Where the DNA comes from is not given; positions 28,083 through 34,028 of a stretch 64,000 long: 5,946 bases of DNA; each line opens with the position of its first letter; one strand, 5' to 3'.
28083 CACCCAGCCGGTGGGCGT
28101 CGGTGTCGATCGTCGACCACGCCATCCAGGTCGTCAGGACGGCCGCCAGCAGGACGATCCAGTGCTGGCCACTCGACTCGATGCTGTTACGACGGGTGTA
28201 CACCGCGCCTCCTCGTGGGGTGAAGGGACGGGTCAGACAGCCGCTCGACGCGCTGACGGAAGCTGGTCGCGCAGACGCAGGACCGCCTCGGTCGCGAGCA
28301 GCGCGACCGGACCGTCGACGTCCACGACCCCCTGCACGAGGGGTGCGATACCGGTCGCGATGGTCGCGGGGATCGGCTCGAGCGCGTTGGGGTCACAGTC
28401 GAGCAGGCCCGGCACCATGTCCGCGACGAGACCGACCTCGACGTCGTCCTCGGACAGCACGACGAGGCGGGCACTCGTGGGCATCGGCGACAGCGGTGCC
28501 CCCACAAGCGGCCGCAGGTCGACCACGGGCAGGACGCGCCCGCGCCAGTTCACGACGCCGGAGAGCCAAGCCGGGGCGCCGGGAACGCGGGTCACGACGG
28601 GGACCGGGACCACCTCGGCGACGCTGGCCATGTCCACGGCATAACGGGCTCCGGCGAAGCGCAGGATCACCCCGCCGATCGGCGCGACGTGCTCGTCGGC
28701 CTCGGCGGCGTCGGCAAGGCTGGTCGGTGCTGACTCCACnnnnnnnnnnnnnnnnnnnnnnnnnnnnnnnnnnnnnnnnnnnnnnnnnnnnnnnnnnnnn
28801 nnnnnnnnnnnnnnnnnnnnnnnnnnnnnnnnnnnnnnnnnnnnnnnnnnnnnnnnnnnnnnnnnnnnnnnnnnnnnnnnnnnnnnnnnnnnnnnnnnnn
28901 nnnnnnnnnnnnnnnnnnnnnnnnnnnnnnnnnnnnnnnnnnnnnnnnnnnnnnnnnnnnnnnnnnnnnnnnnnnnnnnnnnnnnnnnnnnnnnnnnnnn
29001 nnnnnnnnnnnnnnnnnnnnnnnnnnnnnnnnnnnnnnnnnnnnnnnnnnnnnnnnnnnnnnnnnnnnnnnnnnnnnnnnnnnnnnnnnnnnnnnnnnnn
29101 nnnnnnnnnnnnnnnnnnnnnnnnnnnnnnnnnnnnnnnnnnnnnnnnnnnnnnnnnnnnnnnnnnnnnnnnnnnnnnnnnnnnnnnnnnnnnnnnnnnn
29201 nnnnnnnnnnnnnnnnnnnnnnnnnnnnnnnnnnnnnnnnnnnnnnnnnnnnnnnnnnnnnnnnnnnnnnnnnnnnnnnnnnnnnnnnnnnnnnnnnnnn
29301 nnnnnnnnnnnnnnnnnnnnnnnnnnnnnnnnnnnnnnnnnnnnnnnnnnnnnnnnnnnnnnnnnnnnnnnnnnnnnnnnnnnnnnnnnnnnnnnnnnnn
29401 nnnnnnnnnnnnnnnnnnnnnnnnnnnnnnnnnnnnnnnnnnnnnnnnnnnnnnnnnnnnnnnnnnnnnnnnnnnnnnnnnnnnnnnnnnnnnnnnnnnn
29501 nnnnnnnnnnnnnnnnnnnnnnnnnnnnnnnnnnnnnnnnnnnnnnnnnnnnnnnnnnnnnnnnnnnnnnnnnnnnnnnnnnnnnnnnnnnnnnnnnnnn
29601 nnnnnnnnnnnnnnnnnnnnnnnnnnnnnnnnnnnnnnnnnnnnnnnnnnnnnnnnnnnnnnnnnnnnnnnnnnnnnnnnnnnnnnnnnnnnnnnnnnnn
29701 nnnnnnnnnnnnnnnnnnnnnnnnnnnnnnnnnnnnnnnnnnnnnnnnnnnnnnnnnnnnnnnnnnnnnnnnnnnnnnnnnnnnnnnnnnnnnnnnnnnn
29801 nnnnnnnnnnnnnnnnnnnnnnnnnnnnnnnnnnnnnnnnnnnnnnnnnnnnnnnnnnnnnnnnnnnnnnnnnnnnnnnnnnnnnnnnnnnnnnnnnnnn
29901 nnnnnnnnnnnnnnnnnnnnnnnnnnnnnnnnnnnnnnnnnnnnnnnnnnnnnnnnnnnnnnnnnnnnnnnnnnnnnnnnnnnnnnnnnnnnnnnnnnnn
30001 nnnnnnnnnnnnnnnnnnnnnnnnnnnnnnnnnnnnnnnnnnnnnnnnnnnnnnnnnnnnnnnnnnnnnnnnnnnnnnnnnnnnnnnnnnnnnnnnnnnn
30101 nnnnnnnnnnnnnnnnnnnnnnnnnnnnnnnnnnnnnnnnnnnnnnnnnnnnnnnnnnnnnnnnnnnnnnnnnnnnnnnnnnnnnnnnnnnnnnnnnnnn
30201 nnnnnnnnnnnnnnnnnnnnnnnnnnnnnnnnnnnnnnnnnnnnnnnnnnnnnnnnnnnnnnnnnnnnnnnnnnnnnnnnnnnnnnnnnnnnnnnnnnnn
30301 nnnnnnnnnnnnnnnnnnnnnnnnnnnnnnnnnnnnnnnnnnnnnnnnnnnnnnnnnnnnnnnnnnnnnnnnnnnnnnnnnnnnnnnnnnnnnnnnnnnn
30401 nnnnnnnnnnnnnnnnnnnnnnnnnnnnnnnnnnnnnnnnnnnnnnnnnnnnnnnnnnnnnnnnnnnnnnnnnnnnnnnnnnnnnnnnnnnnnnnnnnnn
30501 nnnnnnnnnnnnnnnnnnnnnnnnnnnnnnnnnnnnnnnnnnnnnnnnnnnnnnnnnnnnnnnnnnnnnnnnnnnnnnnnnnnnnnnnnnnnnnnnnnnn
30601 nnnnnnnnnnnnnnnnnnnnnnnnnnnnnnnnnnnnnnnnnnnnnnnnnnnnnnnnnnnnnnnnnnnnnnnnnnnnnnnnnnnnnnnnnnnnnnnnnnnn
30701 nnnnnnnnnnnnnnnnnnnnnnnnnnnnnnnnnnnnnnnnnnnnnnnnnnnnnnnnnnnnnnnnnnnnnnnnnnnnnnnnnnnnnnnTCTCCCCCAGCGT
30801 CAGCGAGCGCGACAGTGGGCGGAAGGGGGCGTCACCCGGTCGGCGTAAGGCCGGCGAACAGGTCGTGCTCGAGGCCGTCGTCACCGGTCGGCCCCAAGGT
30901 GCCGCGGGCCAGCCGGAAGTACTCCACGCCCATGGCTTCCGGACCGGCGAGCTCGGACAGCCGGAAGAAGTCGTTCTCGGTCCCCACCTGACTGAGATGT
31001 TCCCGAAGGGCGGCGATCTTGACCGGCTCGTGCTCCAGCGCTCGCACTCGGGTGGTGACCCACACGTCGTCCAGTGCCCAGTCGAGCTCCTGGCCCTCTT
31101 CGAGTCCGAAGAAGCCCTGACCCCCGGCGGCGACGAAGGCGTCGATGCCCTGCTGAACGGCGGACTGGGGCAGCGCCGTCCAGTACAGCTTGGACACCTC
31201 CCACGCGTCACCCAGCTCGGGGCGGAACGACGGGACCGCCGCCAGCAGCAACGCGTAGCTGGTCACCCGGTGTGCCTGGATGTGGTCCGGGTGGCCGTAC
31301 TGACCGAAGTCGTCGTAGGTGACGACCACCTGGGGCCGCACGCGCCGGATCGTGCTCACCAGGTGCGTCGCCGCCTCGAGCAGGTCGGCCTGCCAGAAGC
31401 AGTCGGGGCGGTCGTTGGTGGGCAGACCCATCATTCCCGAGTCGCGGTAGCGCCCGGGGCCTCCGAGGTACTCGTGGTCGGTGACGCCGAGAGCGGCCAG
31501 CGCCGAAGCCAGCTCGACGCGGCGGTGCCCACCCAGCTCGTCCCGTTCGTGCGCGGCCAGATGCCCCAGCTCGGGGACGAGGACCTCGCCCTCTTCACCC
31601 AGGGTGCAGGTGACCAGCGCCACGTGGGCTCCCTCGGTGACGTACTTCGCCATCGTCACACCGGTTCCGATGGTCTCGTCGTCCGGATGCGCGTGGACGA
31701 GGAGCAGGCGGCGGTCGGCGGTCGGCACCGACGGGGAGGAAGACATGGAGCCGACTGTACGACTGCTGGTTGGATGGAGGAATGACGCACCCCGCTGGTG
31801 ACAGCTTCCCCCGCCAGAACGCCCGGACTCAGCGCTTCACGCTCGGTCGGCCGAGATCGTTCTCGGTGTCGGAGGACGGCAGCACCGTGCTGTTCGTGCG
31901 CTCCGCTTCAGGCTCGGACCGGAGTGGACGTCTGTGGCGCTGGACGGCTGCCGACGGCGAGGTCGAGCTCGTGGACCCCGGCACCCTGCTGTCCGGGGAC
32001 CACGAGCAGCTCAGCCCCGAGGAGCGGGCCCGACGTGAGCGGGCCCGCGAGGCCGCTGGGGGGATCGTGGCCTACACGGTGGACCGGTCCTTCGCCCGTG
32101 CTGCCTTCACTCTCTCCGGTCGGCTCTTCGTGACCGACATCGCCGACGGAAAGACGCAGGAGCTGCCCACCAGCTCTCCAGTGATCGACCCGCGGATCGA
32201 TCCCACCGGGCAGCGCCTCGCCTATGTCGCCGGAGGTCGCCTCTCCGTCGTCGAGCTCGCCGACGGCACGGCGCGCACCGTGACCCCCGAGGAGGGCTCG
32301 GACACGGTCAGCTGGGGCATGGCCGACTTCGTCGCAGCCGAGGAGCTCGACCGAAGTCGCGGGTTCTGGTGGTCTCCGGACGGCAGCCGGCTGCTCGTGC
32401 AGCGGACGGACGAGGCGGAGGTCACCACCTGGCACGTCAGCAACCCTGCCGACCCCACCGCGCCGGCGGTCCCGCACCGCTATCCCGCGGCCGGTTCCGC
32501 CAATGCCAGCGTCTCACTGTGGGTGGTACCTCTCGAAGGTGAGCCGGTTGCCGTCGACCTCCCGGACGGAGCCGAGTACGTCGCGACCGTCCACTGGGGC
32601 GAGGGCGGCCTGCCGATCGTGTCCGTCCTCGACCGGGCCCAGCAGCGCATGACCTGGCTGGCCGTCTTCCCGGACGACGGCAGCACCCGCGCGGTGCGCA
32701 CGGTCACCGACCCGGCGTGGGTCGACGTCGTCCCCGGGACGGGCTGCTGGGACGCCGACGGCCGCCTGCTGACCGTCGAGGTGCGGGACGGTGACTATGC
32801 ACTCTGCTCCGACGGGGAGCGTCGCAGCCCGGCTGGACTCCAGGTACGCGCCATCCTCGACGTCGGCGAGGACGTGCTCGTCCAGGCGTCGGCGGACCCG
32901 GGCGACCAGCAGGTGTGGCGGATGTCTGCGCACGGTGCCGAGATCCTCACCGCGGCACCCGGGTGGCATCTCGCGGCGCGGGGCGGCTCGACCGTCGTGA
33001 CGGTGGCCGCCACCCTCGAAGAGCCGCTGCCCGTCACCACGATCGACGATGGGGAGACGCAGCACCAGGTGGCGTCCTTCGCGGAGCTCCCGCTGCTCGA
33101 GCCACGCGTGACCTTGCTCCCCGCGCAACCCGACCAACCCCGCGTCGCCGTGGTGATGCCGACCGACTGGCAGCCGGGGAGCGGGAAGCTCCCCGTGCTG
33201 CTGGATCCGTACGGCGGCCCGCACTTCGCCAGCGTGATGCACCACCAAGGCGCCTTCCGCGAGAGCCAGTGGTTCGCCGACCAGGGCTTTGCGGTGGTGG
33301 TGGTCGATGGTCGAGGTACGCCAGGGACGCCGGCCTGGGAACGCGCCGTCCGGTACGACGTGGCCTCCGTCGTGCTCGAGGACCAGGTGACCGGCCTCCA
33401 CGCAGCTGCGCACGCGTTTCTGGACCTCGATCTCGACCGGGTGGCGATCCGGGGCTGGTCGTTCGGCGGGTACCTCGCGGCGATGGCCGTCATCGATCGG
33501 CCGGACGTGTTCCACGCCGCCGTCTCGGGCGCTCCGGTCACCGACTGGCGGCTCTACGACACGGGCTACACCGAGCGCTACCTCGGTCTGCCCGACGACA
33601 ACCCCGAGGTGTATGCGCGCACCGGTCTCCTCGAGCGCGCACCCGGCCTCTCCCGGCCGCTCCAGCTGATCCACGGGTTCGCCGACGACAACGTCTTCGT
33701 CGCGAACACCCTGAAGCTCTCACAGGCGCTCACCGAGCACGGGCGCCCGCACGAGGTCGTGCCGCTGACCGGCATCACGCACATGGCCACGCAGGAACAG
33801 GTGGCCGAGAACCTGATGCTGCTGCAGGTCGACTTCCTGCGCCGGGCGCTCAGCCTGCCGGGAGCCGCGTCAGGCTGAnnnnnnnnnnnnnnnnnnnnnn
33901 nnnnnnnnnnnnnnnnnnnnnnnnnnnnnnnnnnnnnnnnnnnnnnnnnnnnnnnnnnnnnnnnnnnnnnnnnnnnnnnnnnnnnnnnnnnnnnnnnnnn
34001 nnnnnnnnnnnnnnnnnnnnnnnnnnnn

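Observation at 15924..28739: Self-contained chemosensory-like pathway without adaptation or flagellar genes, ending in a REC-GAF regulator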

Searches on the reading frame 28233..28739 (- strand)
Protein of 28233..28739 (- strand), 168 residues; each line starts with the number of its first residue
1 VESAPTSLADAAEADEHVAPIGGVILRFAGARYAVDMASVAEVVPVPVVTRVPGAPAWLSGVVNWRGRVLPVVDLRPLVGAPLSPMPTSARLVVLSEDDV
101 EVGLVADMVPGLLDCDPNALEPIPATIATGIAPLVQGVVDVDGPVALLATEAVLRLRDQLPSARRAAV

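Call 9: search_protein_families(library=pfam, proteins=[window:28233-28739:-], max_evalue=0.01)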
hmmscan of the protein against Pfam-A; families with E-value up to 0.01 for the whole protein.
window:28233-28739:- (168 aa): 1 family
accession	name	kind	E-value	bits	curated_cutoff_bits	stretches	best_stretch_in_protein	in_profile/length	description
PF01584.24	CheW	-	8.1e-30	103.7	23.5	1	23-155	2-135/138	CheW-like domain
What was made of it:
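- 28233..28739 (-): cheW, the coupling protein. Pfam CheW at 8e-30 (call 9).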

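Call 37: search_protein_families(library=ncbifam, proteins=[window:28233-28739:-], max_evalue=0.001)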
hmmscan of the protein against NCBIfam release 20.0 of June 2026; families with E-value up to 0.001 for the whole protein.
window:28233-28739:- (168 aa): 1 family
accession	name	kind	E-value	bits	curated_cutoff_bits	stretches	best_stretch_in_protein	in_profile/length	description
NF007903.0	PRK10612.1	equivalog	5.3e-09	36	260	1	27-132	23-128/167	chemotaxis protein CheW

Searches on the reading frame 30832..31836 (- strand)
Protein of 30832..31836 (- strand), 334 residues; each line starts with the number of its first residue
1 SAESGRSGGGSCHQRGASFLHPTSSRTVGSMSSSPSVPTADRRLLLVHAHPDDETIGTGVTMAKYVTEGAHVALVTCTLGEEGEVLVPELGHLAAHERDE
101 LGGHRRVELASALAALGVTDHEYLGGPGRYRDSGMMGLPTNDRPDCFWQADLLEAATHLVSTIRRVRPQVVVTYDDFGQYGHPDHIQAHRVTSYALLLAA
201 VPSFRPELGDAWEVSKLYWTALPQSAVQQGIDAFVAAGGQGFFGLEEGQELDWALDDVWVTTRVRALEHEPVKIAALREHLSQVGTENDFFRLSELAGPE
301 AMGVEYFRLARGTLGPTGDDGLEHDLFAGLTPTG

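Call 21: search_protein_families(library=pfam, proteins=[window:30832-31836:-], max_evalue=0.001)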
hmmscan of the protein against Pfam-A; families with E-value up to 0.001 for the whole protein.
window:30832-31836:- (334 aa): 1 family
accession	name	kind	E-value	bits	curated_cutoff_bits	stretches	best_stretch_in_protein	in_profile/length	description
PF02585.22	PIG-L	-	2.6e-28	99.5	28.2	1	45-194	1-127/129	GlcNAc-PI de-N-acetylase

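Call 37: search_protein_families(library=ncbifam, proteins=[window:30832-31746:-], max_evalue=0.001)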
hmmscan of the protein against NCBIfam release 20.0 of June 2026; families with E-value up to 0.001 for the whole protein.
window:30832-31746:- (304 aa): 4 families
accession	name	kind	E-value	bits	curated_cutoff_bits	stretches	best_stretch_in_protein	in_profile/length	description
TIGR03445.1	mycothiol_MshB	equivalog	7.7e-99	331.2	224.35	1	15-300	1-284/284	N-acetyl-1-D-myo-inositol-2-amino-2-deoxy-alpha-D-glucopyranoside deacetylase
TIGR03446.1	mycothiol_Mca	equivalog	5.6e-53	180.4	277.15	1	13-300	2-283/283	mycothiol conjugate amidase Mca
TIGR04001.1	thiol_BshB1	equivalog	1.9e-14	54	182.5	1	14-189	4-146/226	bacillithiol biosynthesis deacetylase BshB1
TIGR04000.1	thiol_BshB2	equivalog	8.7e-14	51.7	195.25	1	13-178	2-145/217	bacillithiol biosynthesis deacetylase BshB2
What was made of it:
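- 30832..31746 (-): mshB, the head of the conserved co-directional gene string. TIGR03445 scores 331 bits against a cutoff of 224 (call 37).
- Checked: mshB is 30832-31746 (TIGR03445, 331 bits against a cutoff of 224; call 37).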

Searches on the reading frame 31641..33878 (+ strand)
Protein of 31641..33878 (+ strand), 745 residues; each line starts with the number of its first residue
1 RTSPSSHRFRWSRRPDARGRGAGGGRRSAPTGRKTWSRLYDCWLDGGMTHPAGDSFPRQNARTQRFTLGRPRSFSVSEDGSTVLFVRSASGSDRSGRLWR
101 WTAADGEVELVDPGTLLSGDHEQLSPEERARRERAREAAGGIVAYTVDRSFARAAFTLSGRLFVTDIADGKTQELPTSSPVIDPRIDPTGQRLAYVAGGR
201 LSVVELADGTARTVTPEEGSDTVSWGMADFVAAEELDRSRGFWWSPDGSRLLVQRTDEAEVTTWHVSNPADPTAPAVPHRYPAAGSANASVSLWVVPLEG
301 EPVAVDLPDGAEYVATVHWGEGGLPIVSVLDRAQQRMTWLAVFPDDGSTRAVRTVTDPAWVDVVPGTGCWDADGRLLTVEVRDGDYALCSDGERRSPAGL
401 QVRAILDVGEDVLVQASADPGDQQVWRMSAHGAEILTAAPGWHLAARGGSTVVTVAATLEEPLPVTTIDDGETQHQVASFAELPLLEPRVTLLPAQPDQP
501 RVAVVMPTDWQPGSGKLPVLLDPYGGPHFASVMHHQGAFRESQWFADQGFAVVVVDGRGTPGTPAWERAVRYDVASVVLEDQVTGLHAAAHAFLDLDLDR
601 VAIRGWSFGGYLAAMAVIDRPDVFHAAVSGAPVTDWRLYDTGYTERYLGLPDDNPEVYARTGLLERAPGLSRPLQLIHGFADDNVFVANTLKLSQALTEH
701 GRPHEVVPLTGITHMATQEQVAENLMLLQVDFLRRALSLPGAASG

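Call 21: search_protein_families(library=pfam, proteins=[window:31641-33878:+], max_evalue=0.001)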
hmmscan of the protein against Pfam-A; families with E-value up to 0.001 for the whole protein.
window:31641-33878:+ (745 aa): 7 families
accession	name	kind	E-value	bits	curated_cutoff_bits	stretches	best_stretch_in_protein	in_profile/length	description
PF00326.27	Peptidase_S9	-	9e-42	143.4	22.6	1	541-737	6-210/213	Prolyl oligopeptidase family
PF00930.27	DPPIV_N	-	8.7e-39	133.7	22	1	158-384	21-258/354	Dipeptidyl peptidase IV (DPP IV) N-terminal region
PF02129.25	Peptidase_S15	-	6.5e-10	39.6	23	1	502-638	7-134/262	X-Pro dipeptidyl-peptidase (S15 family)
PF12146.15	Hydrolase_4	-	2.6e-05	24.1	27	1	543-638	25-115/239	Serine aminopeptidase, S33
PF00561.26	Abhydrolase_1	-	0.00015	22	25.8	1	545-679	23-149/245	alpha/beta hydrolase fold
PF07676.18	PD40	-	0.00027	21.2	20.9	0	175-197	5-27/38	WD40-like Beta Propeller Repeat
PF20434.5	BD-FAE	-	0.00087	19.3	26.8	0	514-618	10-108/215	BD-FAE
